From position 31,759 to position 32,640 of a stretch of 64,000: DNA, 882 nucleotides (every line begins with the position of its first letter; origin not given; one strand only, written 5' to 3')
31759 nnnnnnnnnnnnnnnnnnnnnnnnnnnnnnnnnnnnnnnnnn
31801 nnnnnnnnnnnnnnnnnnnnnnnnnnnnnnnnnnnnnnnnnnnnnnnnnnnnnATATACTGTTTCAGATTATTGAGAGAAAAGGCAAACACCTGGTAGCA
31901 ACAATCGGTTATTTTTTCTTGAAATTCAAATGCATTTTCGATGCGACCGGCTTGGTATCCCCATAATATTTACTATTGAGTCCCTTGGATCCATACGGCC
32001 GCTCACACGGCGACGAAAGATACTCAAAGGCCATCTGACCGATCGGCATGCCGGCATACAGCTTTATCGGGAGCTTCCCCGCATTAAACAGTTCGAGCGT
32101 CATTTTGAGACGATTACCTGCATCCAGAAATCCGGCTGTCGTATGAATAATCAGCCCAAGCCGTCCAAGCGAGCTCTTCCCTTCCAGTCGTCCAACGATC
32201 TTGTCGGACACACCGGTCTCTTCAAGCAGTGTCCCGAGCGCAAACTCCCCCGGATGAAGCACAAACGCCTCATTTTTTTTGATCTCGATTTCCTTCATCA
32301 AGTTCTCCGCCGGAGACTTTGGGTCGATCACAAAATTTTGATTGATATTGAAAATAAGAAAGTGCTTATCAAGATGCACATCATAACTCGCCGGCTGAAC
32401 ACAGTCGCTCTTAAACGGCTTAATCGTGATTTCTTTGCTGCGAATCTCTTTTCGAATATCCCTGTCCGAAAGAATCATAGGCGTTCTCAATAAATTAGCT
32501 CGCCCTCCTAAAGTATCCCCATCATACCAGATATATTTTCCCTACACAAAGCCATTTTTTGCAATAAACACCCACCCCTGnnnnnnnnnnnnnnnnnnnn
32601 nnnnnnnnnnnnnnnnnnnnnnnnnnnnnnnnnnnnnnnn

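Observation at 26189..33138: Pyrimidine dNTP supply cluster bracketed by two phage-T4-gp1-like dNMP kinase paralogs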

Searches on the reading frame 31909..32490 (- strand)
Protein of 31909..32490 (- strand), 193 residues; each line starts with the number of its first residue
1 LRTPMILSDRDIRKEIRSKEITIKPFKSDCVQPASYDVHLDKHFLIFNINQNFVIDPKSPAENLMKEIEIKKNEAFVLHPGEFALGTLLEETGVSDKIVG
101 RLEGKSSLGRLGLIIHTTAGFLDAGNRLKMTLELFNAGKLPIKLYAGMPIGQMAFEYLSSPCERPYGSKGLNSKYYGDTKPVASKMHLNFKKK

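Call 3: search_protein_families(library=pfam, proteins=[window:31909-32490:-], max_evalue=0.1)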
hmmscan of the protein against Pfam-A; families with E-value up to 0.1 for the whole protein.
window:31909-32490:- (193 aa): 4 families
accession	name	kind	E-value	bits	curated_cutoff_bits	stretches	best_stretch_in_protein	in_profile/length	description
PF22769.1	DCD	-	2.7e-44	151.4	27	1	6-156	1-151/153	dCTP deaminase-like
PF06559.16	DCD_N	-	7.4e-08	32.9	21.4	1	6-117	4-117/164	2'-deoxycytidine 5'-triphosphate deaminase (DCD) N-terminal domain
PF00692.24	dUTPase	-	0.00019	21.6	22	1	75-158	23-104/129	dUTPase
PF22569.1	DCD_C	-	0.0042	16.9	22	1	61-177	63-183/192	2'-deoxycytidine 5'-triphosphate deaminase (DCD), C-terminal domain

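Call 4: search_protein_families(library=ncbifam, proteins=[window:31909-32490:-], max_evalue=0.1)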
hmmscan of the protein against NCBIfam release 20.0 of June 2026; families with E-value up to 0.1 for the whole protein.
window:31909-32490:- (193 aa): 5 families
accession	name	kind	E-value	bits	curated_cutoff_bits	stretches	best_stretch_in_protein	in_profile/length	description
TIGR02274.1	dCTP_deam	equivalog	3.5e-56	189.8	92.8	1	6-186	1-180/180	dCTP deaminase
NF005734.0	PRK07559.1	equivalog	3.6e-09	35.9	283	1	5-116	10-123/368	2'-deoxycytidine 5'-triphosphate deaminase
TIGR00576.1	dut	superfamily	0.00057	19.6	102.55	1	94-160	51-118/143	dUTP diphosphatase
NF002598.0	PRK02253.1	equivalog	0.0019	17.7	130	1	22-161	21-153/167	deoxyuridine 5'-triphosphate nucleotidohydrolase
NF001862.0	PRK00601.1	equivalog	0.0031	17.2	103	1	73-156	37-121/150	dUTP diphosphatase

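Call 84: search_protein_families(library=padloc, proteins=[window:31909-32490:-], max_evalue=0.01)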
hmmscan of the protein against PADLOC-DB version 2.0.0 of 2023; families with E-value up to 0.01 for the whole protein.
window:31909-32490:- (193 aa): 0 families
